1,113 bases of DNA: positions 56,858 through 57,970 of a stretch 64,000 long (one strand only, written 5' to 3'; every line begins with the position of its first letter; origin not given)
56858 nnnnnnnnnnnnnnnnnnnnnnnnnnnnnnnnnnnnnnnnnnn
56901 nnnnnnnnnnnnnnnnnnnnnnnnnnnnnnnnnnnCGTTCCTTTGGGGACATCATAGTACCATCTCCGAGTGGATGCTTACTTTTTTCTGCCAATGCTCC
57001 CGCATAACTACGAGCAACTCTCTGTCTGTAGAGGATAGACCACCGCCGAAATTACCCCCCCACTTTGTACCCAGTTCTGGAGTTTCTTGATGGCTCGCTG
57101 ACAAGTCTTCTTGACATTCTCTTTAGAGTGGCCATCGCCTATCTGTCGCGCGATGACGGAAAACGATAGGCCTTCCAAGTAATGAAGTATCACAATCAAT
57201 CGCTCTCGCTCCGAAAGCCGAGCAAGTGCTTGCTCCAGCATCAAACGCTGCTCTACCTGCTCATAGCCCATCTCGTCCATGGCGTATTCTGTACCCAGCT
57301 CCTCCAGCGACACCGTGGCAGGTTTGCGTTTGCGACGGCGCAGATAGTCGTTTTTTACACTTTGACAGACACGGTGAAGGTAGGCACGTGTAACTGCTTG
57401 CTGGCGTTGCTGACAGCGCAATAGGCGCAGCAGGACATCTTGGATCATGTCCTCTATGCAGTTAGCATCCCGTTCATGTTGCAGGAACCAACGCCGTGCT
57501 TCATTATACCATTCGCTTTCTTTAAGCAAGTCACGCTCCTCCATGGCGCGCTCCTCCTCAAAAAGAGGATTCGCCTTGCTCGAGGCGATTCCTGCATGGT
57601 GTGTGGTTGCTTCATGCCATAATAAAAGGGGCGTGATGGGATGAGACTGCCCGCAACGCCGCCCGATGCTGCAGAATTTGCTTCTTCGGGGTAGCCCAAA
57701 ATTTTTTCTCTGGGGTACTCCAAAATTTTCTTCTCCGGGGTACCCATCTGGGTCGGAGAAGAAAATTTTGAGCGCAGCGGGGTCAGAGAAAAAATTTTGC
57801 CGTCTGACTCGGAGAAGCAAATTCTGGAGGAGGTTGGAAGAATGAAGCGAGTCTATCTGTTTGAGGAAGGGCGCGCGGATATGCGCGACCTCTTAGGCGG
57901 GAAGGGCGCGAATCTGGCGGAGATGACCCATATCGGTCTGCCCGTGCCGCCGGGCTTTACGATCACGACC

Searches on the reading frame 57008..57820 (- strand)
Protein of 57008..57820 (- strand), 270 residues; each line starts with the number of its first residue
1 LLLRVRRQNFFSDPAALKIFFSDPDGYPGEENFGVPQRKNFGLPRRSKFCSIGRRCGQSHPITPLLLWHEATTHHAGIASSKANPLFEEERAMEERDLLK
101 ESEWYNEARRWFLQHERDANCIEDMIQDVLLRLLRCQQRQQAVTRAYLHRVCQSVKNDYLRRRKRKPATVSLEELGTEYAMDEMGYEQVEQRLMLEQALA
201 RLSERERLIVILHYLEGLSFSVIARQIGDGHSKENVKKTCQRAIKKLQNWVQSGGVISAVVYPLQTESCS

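Call 4: search_protein_families(library=pfam, proteins=[window:57008-57820:-], max_evalue=1)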
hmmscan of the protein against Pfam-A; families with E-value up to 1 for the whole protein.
window:57008-57820:- (270 aa): 8 families
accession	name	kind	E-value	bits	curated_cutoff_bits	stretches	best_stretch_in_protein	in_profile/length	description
PF08281.18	Sigma70_r4_2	-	3.8e-10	39.7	25.7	1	193-247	2-54/54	Sigma-70, region 4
PF04545.22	Sigma70_r4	-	6.5e-08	32.4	24.1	1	198-248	1-49/50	Sigma-70, region 4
PF04542.20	Sigma70_r2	-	0.0003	20.9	24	1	107-165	8-70/71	Sigma-70 region 2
PF13384.12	HTH_23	-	0.0031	17.7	24.6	1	202-228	2-28/50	Homeodomain-like domain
PF06530.18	Phage_antitermQ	-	0.14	12.5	26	1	194-243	52-102/118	Phage antitermination protein Q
PF18461.7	Atypical_Card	-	0.17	12.3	28.6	1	98-153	21-78/95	Atypical caspase recruitment domain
PF24183.1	DUF7412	-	0.18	12.4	27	1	151-203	18-69/158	Family of unknown function (DUF7412)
PF13936.12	HTH_38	-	0.46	10.7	27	0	202-228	5-31/44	Helix-turn-helix domain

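Call 5: search_protein_families(library=ncbifam, proteins=[window:57008-57820:-], max_evalue=1)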
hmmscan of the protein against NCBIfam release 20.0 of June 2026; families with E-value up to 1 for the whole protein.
window:57008-57820:- (270 aa): 88 families (the best 25 are shown)
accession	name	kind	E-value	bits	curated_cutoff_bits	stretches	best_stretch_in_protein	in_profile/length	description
TIGR02937.1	sigma70-ECF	superfamily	1.4e-19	70.3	42.9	1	105-249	15-163/165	sigma-70 family RNA polymerase sigma factor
TIGR02983.1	SigE-fam_strep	subfamily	2.3e-17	63.4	141.55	1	117-250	28-157/162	SigE family RNA polymerase sigma factor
TIGR02985.1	Sig70_bacteroi1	subfamily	8.2e-14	52.1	126.4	1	114-249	20-160/162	RNA polymerase sigma-70 factor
TIGR02952.1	Sig70_famx2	equivalog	1.2e-12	48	206.45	1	122-249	38-168/170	ECF subfamily RNA polymerase sigma factor, BldN family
NF007225.0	PRK09643.1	equivalog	9.8e-12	45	190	1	119-251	51-182/204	RNA polymerase sigma factor SigM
NF004113.0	PRK05602.1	equivalog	2.9e-11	43.4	208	1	117-226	67-178/211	RNA polymerase sigma factor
NF009171.0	PRK12518.1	equivalog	3.3e-11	43.3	208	1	116-256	47-189/191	RNA polymerase sigma factor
NF007220.0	PRK09639.1-5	equivalog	3.8e-11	43.1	260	1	115-252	23-165/181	RNA polymerase sigma factor SigX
NF058625.1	sigma_PG0214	equivalog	5.1e-11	42.6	130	1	116-250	25-160/170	GFO_1088 family ECF-type sigma factor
NF009172.0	PRK12519.1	subfamily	8.7e-11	41.7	222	1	122-252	56-190/194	RNA polymerase sigma factor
NF009176.0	PRK12524.1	equivalog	1.6e-10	41.1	264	1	122-230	53-165/196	RNA polymerase sigma factor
NF007227.0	PRK09645.1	subfamily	2.8e-10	40.4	202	1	110-253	28-172/177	sigma-70 family RNA polymerase sigma factor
TIGR02950.1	SigM_subfam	subfamily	5.5e-10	39.3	147.95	1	103-250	8-157/159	RNA polymerase sigma factor, SigM family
NF009179.0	PRK12527.1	equivalog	6.6e-10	39.3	162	1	104-247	4-149/159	RNA polymerase sigma factor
NF009188.0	PRK12536.1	subfamily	1.2e-09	38.3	250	1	120-251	56-186/190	RNA polymerase sigma factor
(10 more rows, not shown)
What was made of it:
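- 57008..57820 (-): ECF-type sigma-70 factor at the upstream edge of the island. It is a possible regulator of the operon, by inference only. The true start is probably downstream of the listed TTG. TIGR02937 E 1.4e-19; Sigma70_r2 and r4 (calls 4, 5).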
